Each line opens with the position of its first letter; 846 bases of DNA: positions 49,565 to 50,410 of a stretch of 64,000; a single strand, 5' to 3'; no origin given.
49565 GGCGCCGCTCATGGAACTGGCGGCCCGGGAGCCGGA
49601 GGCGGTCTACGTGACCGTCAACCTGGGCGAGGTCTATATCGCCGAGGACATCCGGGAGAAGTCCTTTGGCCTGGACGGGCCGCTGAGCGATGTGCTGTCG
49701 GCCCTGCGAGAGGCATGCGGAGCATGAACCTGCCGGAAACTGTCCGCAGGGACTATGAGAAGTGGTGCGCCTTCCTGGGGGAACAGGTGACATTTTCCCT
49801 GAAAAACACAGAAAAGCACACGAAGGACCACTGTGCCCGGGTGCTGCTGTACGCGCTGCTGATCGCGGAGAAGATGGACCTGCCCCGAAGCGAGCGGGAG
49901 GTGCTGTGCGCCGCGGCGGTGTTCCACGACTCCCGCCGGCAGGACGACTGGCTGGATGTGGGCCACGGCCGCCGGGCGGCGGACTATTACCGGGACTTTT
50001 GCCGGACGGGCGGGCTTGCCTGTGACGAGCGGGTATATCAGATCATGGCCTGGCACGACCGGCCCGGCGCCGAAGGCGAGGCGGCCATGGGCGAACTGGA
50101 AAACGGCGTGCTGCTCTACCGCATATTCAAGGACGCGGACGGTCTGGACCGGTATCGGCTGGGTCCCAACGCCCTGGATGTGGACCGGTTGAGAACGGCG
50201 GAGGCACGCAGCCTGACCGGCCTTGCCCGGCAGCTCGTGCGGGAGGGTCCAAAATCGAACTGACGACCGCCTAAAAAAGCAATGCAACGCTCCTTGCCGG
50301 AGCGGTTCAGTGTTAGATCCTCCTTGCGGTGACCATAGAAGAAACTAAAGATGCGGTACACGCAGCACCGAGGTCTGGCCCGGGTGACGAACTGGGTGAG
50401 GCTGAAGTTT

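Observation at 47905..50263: Translationally coupled Sir2-like / Sir2-like (His to Trp) / HD phosphohydrolase operon: candidate NAD-linked system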

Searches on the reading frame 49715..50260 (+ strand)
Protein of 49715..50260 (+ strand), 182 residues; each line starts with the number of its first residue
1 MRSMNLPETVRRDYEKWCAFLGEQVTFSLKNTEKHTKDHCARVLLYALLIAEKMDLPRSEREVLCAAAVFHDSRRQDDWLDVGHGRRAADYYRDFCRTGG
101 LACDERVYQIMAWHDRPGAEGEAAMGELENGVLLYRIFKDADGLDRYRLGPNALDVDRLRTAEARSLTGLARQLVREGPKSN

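Call 3: search_protein_families(library=pfam, proteins=[window:49715-50260:+], max_evalue=1)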
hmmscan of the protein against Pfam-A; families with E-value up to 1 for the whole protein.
window:49715-50260:+ (182 aa): 1 family
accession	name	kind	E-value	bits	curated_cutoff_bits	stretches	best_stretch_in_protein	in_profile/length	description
PF01966.28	HD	-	1.8e-05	25.5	22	1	38-146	3-115/116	HD domain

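Call 4: search_protein_families(library=ncbifam, proteins=[window:49715-50260:+], max_evalue=1)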
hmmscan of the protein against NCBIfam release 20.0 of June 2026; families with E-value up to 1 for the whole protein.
window:49715-50260:+ (182 aa): 3 families
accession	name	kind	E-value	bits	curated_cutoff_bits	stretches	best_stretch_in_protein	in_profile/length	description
NF045665.1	NTPtran_DVU1551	equivalog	0.017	14.2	315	1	30-77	212-261/359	DVU_1551 family NTP transferase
TIGR02621.3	cas3_GSU0051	exception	0.042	12.6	400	1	31-73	666-708/854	type I-G CRISPR-associated helicase/endonuclease Cas3g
TIGR00277.1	HDIG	domain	0.044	13.7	27.6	1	33-75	2-41/84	HDIG domain-containing metalloprotein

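Call 5: search_protein_families(library=padloc, proteins=[window:49715-50260:+], max_evalue=1)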
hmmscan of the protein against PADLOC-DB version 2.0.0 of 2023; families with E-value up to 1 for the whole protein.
window:49715-50260:+ (182 aa): 0 families

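Call 16: find_homologous_proteins(query=window:49715-50260:+)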
Query window:49715-50260:+ (182 aa): 370 proteins with E <= 0.001 among 668 candidates; the best 120 are listed.
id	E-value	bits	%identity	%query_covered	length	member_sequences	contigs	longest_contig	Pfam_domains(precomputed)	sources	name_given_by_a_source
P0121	1.6e-102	359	92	96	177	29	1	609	PF01966.29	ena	-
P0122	4.7e-75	269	70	96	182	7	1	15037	-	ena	-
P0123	5.9e-75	269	70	98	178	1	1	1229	-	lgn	-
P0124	3.6e-74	267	70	95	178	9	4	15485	-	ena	-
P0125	1.9e-73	264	68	95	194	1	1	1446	-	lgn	-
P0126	4.1e-73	263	70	98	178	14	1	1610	-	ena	-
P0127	2.0e-72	261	69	98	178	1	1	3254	PF01966.29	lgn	-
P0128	3.8e-72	260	71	96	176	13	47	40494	PF01966.29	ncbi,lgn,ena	-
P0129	1.1e-71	258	67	96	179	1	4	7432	-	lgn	-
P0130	1.2e-71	258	68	94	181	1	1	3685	PF01966.29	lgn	-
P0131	1.4e-71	258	69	97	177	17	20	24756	-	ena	-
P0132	2.1e-71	258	66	94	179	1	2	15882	-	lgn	-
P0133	3.9e-71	257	67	96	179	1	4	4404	-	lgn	-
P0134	1.8e-70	255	68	94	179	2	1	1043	PF01966.29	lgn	-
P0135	2.3e-70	254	67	94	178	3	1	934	PF01966.29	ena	-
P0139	5.0e-70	253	67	98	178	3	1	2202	PF01966.29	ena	-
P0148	3.4e-68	247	65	95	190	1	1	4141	PF01966.29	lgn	-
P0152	1.8e-67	245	68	91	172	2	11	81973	-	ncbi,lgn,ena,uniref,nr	ncbi:HD domain-containing protein [Intestinimonas massiliensis]|uniref:HD domain-containing protein 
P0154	1.9e-67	245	64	94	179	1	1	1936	PF01966.29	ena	-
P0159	1.6e-65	238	65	94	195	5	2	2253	PF01966.29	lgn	-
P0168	2.1e-59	218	59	94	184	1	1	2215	PF01966.29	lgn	-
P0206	6.5e-53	197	51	96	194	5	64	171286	-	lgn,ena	-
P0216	7.6e-52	194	52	92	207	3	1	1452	PF01966.29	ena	-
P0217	7.7e-52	194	54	92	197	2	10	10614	PF01966.29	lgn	-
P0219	2.2e-51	192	53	96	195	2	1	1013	PF01966.29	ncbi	-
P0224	2.4e-50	189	52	96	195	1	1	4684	PF01966.29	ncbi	-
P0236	3.2e-49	185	52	99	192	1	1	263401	-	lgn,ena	-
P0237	3.4e-49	185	53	95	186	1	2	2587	PF01966.29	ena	-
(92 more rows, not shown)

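Call 17: find_encoding_contigs(protein=P0152, flank=6000, max_places=2)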
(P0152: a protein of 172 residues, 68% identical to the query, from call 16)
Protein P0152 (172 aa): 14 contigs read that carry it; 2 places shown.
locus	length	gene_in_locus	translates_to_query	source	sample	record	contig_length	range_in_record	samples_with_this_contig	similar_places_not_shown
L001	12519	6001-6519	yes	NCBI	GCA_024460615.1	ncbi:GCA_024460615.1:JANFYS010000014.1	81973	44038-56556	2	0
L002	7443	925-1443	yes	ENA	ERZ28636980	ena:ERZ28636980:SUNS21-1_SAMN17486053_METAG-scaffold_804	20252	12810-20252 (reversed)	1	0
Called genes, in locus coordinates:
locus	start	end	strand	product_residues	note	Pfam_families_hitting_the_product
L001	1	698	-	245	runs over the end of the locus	PF00005:ABC_tran, PF02463:SMC_N (faint), PF13304:AAA_21 (weak)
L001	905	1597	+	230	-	PF02915:Rubrerythrin (weak)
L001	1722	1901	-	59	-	-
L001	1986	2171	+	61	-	PF12651:RHH_3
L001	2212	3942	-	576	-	PF00239:Resolvase, PF07508:Recombinase, PF13408:Zn_ribbon_recom, PF14287:DUF4368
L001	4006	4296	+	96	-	-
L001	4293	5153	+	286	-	-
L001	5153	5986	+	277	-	-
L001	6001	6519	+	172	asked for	-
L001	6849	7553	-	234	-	PF01813:ATP-synt_D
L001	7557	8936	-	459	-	PF02874:ATP-synt_ab_N, PF00006:ATP-synt_ab, PF22919:ATP-synt_VA_C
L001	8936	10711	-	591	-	PF02874:ATP-synt_ab_N, PF16886:ATP-synt_ab_Xtn, PF00006:ATP-synt_ab, PF22919:ATP-synt_VA_C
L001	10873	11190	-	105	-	PF01990:ATP-synt_F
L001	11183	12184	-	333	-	PF01992:vATP-synt_AC39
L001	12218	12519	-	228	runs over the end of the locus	PF01991:vATP-synt_E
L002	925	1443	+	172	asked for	-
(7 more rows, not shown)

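Call 18: find_encoding_contigs(protein=P0206, flank=6000, max_places=2)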
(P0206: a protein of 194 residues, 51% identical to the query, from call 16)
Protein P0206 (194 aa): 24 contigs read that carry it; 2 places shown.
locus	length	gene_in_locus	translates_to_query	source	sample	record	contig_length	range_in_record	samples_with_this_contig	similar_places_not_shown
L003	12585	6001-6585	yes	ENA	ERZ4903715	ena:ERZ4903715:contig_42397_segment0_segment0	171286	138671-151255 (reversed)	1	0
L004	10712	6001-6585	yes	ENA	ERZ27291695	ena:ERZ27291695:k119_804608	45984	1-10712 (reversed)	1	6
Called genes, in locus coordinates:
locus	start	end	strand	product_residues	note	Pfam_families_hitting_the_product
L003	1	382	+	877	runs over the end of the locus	PF12704:MacB_PCD (faint), PF02687:FtsX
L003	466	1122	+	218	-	PF00072:Response_reg, PF00486:Trans_reg_C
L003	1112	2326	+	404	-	PF00512:HisKA, PF02518:HATPase_c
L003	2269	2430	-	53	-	-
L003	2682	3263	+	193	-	PF04191:PEMT, PF04140:ICMT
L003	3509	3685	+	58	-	-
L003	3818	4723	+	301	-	-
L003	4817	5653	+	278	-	-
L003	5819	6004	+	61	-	-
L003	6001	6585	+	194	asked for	-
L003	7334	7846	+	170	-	PF03358:FMN_red (weak), PF12682:Flavodoxin_4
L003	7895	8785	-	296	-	PF00126:HTH_1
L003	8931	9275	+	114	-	PF18050:Cyclophil_like2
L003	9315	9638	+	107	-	PF02627:CMD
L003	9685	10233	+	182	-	PF00132:Hexapep, PF14602:Hexapep_2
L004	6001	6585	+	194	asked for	-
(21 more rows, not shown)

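Call 19: find_encoding_contigs(protein=P0236, flank=6000, max_places=2)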
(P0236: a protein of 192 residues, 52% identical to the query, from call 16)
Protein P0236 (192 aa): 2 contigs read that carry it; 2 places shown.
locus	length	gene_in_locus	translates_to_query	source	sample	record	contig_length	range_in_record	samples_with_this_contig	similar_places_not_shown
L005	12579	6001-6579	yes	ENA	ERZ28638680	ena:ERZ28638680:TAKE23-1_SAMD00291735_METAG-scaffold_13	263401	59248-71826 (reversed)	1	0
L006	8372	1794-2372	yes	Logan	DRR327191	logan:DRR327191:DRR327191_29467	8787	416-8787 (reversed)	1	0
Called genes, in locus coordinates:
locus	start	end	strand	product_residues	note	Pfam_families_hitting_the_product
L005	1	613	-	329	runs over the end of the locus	PF00165:HTH_AraC (faint), PF12833:HTH_18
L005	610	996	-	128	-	PF01022:HTH_5, PF12840:HTH_20 (faint)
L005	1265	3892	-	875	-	PF00403:HMA, PF00122:E1-E2_ATPase, PF00702:Hydrolase, PF08282:Hydrolase_3 (faint), PF00403:HMA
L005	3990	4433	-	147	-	PF02082:Rrf2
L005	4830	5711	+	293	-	-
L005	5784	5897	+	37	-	-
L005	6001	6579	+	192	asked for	-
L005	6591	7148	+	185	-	PF00857:Isochorismatase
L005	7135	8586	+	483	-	PF02749:QRPTase_N (faint), PF17767:NAPRTase_N, PF04095:NAPRTase, PF17956:NAPRTase_C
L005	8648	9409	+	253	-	PF02540:NAD_synthase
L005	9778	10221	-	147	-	PF02082:Rrf2, PF03444:WHD_HrcA (weak)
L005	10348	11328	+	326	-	-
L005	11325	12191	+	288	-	-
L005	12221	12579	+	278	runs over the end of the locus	-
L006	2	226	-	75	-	?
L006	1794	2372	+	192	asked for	-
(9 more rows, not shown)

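Call 25: find_related_loci(query=A2, collection=genome_contigs, flank=8000)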
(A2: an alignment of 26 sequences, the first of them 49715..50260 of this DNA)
Query A2 (182 aa) in genome_contigs; peptide patterns used: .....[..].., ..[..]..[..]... (x = any residue, [..] = any of these).
600 stretches matched a pattern (row limit reached: there are more); 188 encode a relative of the query (tblastn E <= 1e-3); the best 80 are kept; 80 distinct loci.
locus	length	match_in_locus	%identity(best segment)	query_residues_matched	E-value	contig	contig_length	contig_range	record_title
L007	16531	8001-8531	93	1-177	2e-107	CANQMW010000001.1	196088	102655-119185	MAG: uncultured Oscillospiraceae bacterium isolate Lapin-012__bin81 genome assembly, contig: Lapin-012__NODE_71_length_1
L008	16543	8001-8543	68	1-181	6e-77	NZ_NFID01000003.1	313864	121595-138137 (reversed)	Gemmiger sp. An50 An50_contig_3, whole genome shotgun sequence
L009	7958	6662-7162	71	1-167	3e-76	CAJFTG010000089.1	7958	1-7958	Candidatus Avimonas caecicola isolate Chicken_7_mag_176 genome assembly, contig: MAGpy_11413_7_idba_bin_176_fascaffold_1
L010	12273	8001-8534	66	1-178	3e-72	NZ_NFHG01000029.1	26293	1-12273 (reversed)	Flavonifractor sp. An82 An82_contig_29, whole genome shotgun sequence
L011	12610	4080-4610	58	4-174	2e-63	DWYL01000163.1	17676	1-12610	MAG TPA_asm: Candidatus Blautia merdipullorum isolate 17058 ChiHcolR6__C157667_L17676_SAMN08009822, whole genome shotgun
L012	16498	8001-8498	57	14-177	4e-60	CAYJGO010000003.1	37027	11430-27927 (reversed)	MAG TPA_asm: uncultured Treponemataceae bacterium isolate ERP123703_co3_226 genome assembly, contig: NODE_1155_length_37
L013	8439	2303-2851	51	1-177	7e-58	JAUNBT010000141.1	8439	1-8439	MAG: Lachnospiraceae bacterium isolate S1R_St_64 NODE_3231_length_8439_cov_5.132276, whole genome shotgun sequence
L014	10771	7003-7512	54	8-175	2e-57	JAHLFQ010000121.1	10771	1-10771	MAG: Candidatus Cellulosilyticum pullistercoris isolate B5-657 B5M64__C51655_L10771, whole genome shotgun sequence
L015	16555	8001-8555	49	4-182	6e-55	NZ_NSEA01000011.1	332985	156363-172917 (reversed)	Fredinandcohnia onubensis strain 10J4 10J4_trimmed_contig_11, whole genome shotgun sequence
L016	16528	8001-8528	51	6-175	2e-54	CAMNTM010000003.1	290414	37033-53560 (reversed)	MAG: uncultured Lachnospiraceae bacterium isolate SRR19792994_bin.13_metawrap_v1.3_MAG genome assembly, contig: ERZ12290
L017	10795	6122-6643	51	6-175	3e-54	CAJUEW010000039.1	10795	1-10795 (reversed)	MAG TPA_asm: uncultured Lachnospiraceae bacterium isolate MGBC129972 genome assembly, contig: MGBC129972.39, whole genom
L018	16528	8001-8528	55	3-174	7e-54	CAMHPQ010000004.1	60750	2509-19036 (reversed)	MAG: uncultured Clostridia bacterium isolate SRR11784286_bin.14_metaWRAP_v1.3_MAG genome assembly, contig: ERZ12202890.8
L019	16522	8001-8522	50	6-175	9e-54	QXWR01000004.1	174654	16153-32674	Clostridiaceae bacterium strain 1XD21-29 Scaffold4_1, whole genome shotgun sequence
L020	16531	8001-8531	50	3-177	4e-53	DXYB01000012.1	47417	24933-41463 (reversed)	MAG TPA_asm: Acidaminococcus sp. isolate HRGM_Genome_3823 HRGM_Genome_3823_12, whole genome shotgun sequence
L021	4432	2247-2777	53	2-174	3e-53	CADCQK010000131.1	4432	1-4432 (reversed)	MAG: Ruminococcaceae bacterium isolate RUG14881 genome assembly, contig: RUG14881_asm_131, whole genome shotgun sequence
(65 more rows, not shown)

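Call 33: predict_structure(alignment_id=A2)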
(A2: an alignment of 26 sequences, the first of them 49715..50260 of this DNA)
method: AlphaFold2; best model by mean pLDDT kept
length: 182 residues; sequences in the alignment: 26
mean_pLDDT: 92.4   pTM: 0.90
mean pLDDT of the five models: 92.4, 92.3, 92.0, 91.9, 91.6
residues with pLDDT >= 90: 147; 70-90: 23; 50-70: 11; < 50: 1
segments of 3 or more residues with pLDDT < 50: none
pLDDT, mean of each block of 10 residues (from residue 1): 83 97 91 75 98 98 98 85 91 95 97 96 98 99 95 94 97 85 45
secondary structure, 60 per line:
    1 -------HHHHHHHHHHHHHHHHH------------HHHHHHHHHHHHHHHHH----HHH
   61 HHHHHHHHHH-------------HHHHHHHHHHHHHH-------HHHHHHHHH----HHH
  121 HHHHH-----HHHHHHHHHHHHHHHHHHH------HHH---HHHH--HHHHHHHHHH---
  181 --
elements in order: H8-24 H37-53 H58-70 H84-97 H105-113 H118-125 H131-149 H162-165 H168-177

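Call 35: search_solved_structures(query=A2, max_evalue=10, show_alignments=2)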
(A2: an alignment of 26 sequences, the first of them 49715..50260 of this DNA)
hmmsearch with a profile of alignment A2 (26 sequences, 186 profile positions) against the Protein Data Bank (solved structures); distinct sequences matched with E-value up to 10: 3.
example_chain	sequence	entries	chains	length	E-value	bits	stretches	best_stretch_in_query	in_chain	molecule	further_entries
5z7c_A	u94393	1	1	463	0.0059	19.5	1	33-74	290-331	3'3'-cGAMP-specific phosphodiesterase 3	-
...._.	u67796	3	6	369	0.014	18.3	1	28-73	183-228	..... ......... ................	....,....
7ns4_b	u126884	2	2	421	0.21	14.5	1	5-97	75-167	E3 ubiquitin-protein ligase RMD5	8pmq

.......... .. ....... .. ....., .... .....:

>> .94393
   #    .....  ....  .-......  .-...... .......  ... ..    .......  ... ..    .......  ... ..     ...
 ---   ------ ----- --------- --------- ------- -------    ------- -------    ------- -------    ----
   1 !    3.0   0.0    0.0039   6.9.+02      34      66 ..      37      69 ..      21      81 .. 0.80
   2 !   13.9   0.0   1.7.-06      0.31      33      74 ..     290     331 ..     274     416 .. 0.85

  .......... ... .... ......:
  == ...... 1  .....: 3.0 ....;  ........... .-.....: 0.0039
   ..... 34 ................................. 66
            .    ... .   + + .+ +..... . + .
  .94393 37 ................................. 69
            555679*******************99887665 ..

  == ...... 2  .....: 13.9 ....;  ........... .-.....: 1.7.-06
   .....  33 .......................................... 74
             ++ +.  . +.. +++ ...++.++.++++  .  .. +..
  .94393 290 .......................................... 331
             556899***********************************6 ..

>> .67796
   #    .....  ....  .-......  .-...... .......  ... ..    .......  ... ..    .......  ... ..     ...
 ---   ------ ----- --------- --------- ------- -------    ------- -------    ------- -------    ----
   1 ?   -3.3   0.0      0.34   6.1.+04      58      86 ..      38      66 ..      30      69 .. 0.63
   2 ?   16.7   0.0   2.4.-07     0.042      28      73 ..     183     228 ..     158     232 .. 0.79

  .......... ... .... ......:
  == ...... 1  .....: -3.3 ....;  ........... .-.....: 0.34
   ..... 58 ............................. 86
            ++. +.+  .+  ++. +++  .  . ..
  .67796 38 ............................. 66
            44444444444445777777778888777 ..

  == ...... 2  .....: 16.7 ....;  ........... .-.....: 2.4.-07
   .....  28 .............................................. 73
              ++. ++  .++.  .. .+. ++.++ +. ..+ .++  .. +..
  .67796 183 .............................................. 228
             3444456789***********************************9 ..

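Call 36: fold_search(model_id=the predicted structure, library=pdb)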
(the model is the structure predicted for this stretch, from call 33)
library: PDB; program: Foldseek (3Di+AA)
matches with E <= 10: 429; with E <= 0.001: 0
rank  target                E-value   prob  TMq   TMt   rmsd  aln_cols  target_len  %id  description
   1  3djb_A                5.6e-02  1.00  0.49  0.48   6.7       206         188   16  Crystal structure of a HD-superfamily hydrolase (BT9727_1981) from Bacillus thuringiensis, Northeast Structural Genomi (released 2008-08-19)
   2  9rbz_C                5.9e-02  0.99  0.47  0.43   7.0       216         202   12  DvhD, HD-GYP domain, c-di-GMP-bound (released 2026-03-04)
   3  9rbz_B                6.1e-02  0.99  0.49  0.44   6.8       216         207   11  DvhD, HD-GYP domain, c-di-GMP-bound (released 2026-03-04)
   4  9rc0                  1.2e-01  0.97  0.47  0.32   7.3       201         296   12  DvhD, PAS/HD-GYP domains (released 2026-03-04)
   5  9rbz_A                1.6e-01  0.95  0.45  0.40   7.8       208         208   11  DvhD, HD-GYP domain, c-di-GMP-bound (released 2026-03-04)
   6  8jgx_B                1.7e-01  0.98  0.41  0.17   5.9       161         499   16  Crystal structure of Acinetobacter baumannii exopolyphosphatase (released 2024-05-15)
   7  8jgx_A                2.3e-01  0.98  0.43  0.18   5.7       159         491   14  Crystal structure of Acinetobacter baumannii exopolyphosphatase (released 2024-05-15)
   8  9rbz_D                2.3e-01  0.94  0.48  0.43   6.9       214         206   13  DvhD, HD-GYP domain, c-di-GMP-bound (released 2026-03-04)
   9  1yoy                  3.2e-01  0.66  0.36  0.43   9.5       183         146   11  Predicted coding region AF1432 from Archaeoglobus Fulgidus (released 2005-02-08)
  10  3lxg                  4.1e-01  0.85  0.48  0.31   8.8       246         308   11  Crystal structure of rat phosphodiesterase 10A in complex with ligand WEB-3 (released 2010-05-19)
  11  6pbz_A                4.5e-01  0.85  0.41  0.18   5.9       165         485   13  Crystal structure of Escherichia coli GppA (released 2019-11-20)
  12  6pbz_D                4.7e-01  0.80  0.36  0.17   7.5       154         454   14  Crystal structure of Escherichia coli GppA (released 2019-11-20)
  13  1upv                  4.9e-01  0.07  0.15  0.13  16.6       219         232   16  Crystal structure of the human Liver X receptor beta ligand binding domain in complex with a synthetic agonist (released 2004-10-20)
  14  5dh4_A                6.2e-01  0.69  0.46  0.29   9.3       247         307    9  PDE10 complexed with 5-chloro-N-[(2,4-dimethylthiazol-5-yl)methyl]pyrazolo[1,5-a]pyrimidin-7-amine (released 2016-01-27)
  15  4nqa_I                6.2e-01  0.06  0.16  0.09  16.5       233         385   12  Crystal structure of liganded hRXR-alpha/hLXR-beta heterodimer on DNA (released 2014-02-26)
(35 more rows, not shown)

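Call 65: search_dna_similar(query=window:49724-50260:+, collection=plasmids, mode=protein, max_rows=15)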
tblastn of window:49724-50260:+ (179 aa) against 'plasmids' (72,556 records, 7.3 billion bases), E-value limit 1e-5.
Records with a match: 23; places in all: 23; records where one place covers at least 80% of the query: 19.
Best place of each record, by identity: <60% 23.
By first word of the organism name: Ralstonia 16; Paenibacillus 1; Mesobacillus 1; Pontibacillus 1; Peptoclostridium 1; Aneurinibacillus 1; Clostridium 1; Nonomuraea 1.
By predicted mobility (MOB-suite, as given by PLSDB): non-mobilizable 21; mobilizable 2.
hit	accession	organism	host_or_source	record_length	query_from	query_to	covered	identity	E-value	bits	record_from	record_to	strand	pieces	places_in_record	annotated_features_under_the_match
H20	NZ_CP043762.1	Paenibacillus sp. 37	whole organism,rhizosphere of Abies ...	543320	5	179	98%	46.4%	2e-44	163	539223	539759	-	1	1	HD domain-containing protein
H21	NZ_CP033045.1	Mesobacillus foraminis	cell culture,Red Sea lagoons-Mangrove ...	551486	5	179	98%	46.4%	2e-43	160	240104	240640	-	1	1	HD domain-containing protein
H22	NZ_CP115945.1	Ralstonia syzygii R24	Syzygium aromaticum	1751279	9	171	91%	37.2%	5e-9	62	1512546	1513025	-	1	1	none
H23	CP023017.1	Ralstonia solanacearum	Solanum tuberosum,single cell,Potato ...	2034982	9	171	91%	36.6%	1e-9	63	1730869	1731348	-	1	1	metal-dependent phosphohydrolase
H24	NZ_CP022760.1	Ralstonia solanacearum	Solanum tuberosum,single cell,Potato ...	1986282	9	171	91%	36.6%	1e-9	63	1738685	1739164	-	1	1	none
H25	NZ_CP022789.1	Ralstonia solanacearum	Solanum tuberosum,single cell,Potato ...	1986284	9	171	91%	36.6%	1e-9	63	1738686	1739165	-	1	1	none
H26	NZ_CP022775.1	Ralstonia solanacearum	Solanum tuberosum,single cell,Potato ...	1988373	9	171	91%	36.6%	1e-9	63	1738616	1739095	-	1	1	none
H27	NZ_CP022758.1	Ralstonia solanacearum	Solanum tuberosum,single cell,Potato ...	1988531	9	171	91%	36.6%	1e-9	63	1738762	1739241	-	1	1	none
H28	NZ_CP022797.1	Ralstonia solanacearum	Solanum tuberosum,single cell,Potato ...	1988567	9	171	91%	36.6%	1e-9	63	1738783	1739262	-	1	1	none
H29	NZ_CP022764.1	Ralstonia solanacearum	Solanum tuberosum,single cell,Potato ...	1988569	9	171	91%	36.6%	1e-9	63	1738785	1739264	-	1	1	none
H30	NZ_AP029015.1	Ralstonia pseudosolanacearum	-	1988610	9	171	91%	36.6%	1e-9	63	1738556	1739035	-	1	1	none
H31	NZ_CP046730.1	Ralstonia syzygii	tobacco,cell culture,leaf veins ...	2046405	9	171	91%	36.6%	1e-9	63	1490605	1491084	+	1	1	none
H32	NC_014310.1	Ralstonia solanacearum PSI07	-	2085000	9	171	91%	36.6%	2e-9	63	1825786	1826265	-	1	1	none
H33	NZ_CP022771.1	Ralstonia solanacearum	Solanum tuberosum,single cell,Potato ...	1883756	14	171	88%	37.1%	8e-10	64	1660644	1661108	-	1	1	none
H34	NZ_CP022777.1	Ralstonia solanacearum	Solanum tuberosum,single cell,Potato ...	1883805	14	171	88%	37.1%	8e-10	64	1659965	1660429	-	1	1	none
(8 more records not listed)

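Call 68: search_protein_families(library=pfam, proteins=[L012:7938-9104:+], max_evalue=0.01)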
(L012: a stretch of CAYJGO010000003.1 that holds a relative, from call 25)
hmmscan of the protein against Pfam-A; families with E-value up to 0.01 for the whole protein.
L012:7938-9104:+ (389 aa): 2 families
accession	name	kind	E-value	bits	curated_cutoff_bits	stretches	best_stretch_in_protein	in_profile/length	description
PF00857.26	Isochorismatase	-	4.1e-25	89.3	27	1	201-370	3-170/175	Isochorismatase domain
PF01966.28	HD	-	0.00087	20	22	1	46-81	3-36/116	HD domain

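Call 79: search_protein_families(library=ncbifam, proteins=[L015:4548-4904:-], max_evalue=0.001)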
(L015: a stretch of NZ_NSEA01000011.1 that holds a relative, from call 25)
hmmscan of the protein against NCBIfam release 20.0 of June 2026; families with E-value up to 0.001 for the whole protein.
L015:4548-4904:- (118 aa): 3 families
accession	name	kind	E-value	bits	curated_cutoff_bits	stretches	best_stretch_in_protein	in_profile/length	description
NF047367.1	redox_TF_RrpA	exception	4.7e-39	132.8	185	1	19-116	4-101/101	MarR family transcription factor RrpA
NF047364.1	redox_TF_RrpB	exception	9e-20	70.9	175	1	26-116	10-104/105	MarR family transcription factor RrpB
NF033788.1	HTH_metalloreg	subfamily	0.00087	19.1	55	0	27-82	5-59/77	metalloregulator ArsR/SmtB family transcription factor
